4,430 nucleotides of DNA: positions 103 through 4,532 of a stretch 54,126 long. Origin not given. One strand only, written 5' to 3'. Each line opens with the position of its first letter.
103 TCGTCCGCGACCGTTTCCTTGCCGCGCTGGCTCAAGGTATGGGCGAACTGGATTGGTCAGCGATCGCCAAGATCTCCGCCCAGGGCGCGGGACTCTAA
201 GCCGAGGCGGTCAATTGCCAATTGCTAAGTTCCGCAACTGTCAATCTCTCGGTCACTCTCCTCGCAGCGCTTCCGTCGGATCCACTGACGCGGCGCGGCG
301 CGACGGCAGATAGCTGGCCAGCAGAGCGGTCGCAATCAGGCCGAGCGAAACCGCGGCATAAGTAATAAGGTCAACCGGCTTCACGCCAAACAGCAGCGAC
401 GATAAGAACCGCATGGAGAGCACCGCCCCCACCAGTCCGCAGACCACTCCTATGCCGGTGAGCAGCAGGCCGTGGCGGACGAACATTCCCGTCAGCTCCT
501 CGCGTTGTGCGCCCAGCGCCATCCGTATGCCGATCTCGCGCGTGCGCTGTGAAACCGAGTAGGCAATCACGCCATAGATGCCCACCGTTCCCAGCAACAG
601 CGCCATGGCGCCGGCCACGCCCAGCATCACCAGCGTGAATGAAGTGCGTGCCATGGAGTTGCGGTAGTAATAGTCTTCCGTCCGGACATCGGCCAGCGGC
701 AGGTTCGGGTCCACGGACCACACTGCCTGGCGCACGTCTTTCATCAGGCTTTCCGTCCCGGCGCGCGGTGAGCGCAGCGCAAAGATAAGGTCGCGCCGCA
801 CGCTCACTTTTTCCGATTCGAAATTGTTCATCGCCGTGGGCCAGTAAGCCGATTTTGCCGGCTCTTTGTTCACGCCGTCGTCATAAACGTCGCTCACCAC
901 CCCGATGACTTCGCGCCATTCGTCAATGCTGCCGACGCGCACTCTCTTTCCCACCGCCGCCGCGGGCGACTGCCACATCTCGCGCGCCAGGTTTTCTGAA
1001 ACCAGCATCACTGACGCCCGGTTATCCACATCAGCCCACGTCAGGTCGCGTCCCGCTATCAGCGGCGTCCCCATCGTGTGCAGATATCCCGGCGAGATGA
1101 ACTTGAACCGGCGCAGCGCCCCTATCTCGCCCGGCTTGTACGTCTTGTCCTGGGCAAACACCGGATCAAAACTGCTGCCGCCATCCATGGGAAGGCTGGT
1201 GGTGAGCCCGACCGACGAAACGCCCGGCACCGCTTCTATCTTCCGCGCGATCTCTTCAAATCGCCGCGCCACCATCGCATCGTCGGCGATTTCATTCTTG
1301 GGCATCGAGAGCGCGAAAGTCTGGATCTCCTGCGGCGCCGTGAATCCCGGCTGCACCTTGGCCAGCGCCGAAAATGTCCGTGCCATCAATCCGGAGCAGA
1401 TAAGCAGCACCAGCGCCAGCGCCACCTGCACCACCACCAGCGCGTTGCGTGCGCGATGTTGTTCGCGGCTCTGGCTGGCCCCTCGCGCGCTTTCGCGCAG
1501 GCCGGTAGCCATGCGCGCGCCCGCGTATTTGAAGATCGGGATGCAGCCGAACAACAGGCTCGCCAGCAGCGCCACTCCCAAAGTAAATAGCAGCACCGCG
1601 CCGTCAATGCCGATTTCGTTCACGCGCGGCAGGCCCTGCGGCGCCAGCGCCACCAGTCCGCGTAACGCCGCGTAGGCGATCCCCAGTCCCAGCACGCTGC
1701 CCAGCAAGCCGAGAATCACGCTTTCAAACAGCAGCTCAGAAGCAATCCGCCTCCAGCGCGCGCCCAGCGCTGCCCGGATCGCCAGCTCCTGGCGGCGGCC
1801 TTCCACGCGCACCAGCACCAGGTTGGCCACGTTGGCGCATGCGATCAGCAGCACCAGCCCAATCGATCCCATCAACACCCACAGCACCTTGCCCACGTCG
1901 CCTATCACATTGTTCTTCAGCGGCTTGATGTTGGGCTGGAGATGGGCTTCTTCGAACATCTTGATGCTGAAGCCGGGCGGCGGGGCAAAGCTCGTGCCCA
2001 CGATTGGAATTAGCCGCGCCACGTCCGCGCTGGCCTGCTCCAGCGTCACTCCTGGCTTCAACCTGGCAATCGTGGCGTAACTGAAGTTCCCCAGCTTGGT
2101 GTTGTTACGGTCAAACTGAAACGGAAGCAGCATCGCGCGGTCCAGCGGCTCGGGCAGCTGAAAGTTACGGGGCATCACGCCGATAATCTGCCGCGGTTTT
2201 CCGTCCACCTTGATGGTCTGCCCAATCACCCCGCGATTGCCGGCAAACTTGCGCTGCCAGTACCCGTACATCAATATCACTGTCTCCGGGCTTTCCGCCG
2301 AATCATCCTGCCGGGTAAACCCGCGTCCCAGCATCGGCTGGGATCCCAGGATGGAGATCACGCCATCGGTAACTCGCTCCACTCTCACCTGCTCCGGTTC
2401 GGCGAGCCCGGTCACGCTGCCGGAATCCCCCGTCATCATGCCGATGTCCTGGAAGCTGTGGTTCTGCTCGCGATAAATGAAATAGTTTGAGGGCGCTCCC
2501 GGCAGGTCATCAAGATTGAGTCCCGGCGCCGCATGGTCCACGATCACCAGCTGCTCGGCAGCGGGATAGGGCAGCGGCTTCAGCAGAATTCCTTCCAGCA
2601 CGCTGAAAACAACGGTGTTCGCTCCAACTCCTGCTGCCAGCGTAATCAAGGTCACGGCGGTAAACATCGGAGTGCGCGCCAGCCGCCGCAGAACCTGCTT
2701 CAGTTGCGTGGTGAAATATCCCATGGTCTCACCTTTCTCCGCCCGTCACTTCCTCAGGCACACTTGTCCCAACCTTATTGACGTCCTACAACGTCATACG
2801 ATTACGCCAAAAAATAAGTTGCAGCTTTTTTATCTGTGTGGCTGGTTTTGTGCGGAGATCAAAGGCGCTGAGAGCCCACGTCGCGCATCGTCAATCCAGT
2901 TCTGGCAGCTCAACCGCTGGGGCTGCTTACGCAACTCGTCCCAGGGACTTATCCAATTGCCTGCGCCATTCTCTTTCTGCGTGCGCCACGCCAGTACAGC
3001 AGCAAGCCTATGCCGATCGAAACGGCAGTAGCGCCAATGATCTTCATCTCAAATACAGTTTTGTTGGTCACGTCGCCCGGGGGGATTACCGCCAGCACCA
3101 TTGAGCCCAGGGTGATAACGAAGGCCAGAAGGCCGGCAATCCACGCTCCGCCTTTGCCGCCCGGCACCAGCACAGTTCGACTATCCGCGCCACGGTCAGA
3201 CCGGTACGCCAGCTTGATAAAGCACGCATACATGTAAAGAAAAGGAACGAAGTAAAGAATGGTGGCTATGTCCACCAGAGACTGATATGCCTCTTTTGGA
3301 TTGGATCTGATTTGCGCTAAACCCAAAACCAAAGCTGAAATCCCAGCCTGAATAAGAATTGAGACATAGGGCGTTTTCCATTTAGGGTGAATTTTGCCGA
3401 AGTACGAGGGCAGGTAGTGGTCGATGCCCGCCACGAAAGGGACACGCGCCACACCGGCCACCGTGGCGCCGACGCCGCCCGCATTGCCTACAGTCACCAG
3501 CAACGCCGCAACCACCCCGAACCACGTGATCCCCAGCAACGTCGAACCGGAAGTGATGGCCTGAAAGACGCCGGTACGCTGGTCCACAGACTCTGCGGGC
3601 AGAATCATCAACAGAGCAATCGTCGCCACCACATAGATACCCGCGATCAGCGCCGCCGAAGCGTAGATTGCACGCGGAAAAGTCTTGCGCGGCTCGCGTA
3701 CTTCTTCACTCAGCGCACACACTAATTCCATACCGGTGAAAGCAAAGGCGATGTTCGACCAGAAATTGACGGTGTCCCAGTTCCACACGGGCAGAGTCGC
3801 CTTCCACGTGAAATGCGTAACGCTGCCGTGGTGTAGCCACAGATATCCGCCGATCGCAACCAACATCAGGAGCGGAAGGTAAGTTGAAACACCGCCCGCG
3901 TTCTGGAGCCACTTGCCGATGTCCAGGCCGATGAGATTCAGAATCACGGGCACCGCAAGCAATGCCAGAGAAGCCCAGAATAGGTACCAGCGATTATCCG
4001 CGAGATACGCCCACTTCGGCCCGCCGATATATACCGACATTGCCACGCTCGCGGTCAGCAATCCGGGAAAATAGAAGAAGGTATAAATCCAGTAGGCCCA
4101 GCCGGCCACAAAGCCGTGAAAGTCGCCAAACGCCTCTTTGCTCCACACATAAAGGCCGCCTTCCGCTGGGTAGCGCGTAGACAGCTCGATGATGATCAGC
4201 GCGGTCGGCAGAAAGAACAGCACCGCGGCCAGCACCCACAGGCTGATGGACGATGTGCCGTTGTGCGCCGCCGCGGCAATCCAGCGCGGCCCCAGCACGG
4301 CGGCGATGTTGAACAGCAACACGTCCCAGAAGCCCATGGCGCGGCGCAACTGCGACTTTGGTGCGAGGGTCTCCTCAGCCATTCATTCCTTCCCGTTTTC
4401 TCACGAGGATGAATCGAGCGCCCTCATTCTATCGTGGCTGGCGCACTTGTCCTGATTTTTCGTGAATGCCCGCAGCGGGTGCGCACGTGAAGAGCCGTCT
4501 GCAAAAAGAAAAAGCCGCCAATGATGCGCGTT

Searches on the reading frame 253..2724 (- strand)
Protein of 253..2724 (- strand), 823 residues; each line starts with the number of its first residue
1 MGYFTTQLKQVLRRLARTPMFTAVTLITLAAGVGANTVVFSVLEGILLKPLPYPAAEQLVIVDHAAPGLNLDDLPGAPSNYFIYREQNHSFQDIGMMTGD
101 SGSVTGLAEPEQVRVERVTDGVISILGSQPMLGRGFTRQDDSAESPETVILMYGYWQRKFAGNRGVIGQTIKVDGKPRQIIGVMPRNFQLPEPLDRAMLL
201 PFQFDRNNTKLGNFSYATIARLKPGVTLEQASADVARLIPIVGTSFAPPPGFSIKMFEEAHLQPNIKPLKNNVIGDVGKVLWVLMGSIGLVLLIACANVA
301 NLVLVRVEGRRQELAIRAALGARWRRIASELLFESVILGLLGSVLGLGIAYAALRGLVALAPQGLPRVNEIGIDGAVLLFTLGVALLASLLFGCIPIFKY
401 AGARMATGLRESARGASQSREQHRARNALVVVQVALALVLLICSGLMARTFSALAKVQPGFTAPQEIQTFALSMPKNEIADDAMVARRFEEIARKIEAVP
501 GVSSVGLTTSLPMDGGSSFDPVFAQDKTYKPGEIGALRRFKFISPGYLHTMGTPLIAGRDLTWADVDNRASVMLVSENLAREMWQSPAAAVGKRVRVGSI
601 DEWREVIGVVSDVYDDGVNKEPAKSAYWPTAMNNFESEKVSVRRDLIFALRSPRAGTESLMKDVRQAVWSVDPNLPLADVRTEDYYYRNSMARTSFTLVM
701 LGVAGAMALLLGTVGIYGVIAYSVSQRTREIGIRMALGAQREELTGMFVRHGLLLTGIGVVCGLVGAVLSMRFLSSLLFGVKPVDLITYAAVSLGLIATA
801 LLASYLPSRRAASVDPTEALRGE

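Call 37: search_protein_families(library=pfam, proteins=[window:253-2724:-], max_evalue=0.00001)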
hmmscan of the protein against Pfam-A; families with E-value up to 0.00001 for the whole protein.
window:253-2724:- (823 aa): 2 families
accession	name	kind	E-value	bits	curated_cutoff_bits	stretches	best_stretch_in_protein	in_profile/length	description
PF12704.14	MacB_PCD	-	1.6e-27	97.6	27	2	22-237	1-206/207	MacB-like periplasmic core domain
PF02687.27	FtsX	-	7e-26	91.1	25.5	2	703-815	2-119/120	FtsX-like permease C-terminal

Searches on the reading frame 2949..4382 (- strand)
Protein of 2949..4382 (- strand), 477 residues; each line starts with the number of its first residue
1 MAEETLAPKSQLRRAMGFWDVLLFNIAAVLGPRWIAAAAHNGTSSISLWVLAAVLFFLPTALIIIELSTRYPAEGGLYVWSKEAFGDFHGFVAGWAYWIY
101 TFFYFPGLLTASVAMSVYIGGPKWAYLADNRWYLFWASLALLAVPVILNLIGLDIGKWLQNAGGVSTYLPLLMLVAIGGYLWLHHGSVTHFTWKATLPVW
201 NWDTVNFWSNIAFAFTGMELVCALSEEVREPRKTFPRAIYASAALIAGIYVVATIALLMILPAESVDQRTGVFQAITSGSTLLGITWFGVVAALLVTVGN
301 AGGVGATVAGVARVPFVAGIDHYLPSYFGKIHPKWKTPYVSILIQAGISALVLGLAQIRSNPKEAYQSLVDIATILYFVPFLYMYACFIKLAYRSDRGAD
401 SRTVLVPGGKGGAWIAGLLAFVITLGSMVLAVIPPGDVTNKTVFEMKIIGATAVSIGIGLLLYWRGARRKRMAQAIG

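Call 37: search_protein_families(library=pfam, proteins=[window:2949-4382:-], max_evalue=0.00001)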
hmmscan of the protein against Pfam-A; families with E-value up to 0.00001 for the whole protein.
window:2949-4382:- (477 aa): 2 families
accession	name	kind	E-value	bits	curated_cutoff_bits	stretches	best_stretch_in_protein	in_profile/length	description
PF13520.12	AA_permease_2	-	2.1e-58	198.7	27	1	17-446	2-420/427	Amino acid permease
PF00324.27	AA_permease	-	7.8e-27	94.5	24.6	1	36-469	21-466/470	Amino acid permease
